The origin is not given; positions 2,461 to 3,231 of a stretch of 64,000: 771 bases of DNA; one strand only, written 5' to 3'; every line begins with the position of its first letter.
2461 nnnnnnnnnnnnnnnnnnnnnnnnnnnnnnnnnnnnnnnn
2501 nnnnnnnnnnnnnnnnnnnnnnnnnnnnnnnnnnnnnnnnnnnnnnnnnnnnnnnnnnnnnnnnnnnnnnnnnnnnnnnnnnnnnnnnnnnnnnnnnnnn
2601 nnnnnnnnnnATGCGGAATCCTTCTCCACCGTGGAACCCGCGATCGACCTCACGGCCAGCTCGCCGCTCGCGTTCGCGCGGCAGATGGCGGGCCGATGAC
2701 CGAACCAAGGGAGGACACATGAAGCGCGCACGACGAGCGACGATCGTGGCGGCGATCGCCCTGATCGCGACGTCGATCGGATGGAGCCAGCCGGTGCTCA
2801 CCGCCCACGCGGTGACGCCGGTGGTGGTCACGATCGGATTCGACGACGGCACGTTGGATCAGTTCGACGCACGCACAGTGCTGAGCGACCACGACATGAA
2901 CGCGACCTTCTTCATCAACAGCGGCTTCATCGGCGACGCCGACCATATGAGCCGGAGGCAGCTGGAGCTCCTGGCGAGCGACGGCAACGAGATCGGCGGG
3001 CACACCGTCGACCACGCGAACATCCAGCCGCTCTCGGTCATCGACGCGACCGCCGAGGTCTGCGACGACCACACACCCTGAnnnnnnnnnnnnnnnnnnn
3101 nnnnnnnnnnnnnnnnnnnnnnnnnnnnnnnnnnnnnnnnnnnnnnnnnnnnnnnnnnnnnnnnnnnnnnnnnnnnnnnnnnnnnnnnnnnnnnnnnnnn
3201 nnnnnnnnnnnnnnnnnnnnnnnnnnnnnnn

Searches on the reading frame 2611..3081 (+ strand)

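Call 18: search_protein_families(library=pfam, proteins=[window:2611-3081:+], max_evalue=0.01)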
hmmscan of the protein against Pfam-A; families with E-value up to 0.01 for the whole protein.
window:2611-3081:+ (156 aa): 1 family
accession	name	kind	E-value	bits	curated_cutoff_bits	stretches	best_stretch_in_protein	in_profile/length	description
PF01522.26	Polysacc_deac_1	-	1.5e-10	41.5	23.1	1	71-151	7-84/124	Polysaccharide deacetylase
